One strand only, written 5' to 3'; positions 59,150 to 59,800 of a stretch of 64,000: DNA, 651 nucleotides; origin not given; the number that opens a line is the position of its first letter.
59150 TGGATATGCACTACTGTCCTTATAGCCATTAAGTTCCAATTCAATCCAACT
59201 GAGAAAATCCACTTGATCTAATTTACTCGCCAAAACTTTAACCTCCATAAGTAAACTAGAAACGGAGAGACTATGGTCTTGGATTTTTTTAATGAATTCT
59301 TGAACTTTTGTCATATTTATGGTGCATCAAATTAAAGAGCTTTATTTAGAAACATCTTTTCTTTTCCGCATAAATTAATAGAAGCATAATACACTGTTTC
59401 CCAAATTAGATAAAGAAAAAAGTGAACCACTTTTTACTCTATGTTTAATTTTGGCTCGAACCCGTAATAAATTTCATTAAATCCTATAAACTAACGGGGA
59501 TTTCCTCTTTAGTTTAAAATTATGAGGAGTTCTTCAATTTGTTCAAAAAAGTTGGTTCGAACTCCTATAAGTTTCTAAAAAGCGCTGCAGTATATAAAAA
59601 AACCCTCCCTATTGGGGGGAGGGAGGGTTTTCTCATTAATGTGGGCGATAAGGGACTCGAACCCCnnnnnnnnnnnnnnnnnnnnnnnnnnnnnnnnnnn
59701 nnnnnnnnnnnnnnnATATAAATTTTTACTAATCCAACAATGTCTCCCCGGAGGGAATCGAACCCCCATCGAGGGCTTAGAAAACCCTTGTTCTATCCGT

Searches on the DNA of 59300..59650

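Call 76: search_rna_families(source=window, start=59300, end=59650, threshold=evalue, max_evalue=1, show_alignments=2)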
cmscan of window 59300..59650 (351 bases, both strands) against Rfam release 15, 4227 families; matches with E-value up to 1: 6.
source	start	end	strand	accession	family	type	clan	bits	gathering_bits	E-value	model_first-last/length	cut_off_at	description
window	59594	59650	-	RF00506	Thr_leader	Cis-reg; leader;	-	20.6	55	0.12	60-118/118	5'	Threonine operon leader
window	59551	59636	+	RF01859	Phe_leader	Cis-reg; leader;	-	19.9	55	0.54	1-125/125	no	Phenylalanine leader peptide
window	59596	59631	+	RF02628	Hrs1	Gene; sRNA;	-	18.8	56.4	0.24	1-74/74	no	Hfq-regulated sRNA 1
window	59593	59638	-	RF00110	RybB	Gene; sRNA;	-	17.9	40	0.28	24-79/79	no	RybB RNA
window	59491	59636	+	RF02442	SpF66_sRNA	Gene; sRNA;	-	16.8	42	0.067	1-239/239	no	Streptococcus sRNA SpF66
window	59503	59645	+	RF01788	drz-agam-2-2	Gene; ribozyme;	-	13.3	38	0.3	1-191/191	no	drz-agam-2-2 ribozyme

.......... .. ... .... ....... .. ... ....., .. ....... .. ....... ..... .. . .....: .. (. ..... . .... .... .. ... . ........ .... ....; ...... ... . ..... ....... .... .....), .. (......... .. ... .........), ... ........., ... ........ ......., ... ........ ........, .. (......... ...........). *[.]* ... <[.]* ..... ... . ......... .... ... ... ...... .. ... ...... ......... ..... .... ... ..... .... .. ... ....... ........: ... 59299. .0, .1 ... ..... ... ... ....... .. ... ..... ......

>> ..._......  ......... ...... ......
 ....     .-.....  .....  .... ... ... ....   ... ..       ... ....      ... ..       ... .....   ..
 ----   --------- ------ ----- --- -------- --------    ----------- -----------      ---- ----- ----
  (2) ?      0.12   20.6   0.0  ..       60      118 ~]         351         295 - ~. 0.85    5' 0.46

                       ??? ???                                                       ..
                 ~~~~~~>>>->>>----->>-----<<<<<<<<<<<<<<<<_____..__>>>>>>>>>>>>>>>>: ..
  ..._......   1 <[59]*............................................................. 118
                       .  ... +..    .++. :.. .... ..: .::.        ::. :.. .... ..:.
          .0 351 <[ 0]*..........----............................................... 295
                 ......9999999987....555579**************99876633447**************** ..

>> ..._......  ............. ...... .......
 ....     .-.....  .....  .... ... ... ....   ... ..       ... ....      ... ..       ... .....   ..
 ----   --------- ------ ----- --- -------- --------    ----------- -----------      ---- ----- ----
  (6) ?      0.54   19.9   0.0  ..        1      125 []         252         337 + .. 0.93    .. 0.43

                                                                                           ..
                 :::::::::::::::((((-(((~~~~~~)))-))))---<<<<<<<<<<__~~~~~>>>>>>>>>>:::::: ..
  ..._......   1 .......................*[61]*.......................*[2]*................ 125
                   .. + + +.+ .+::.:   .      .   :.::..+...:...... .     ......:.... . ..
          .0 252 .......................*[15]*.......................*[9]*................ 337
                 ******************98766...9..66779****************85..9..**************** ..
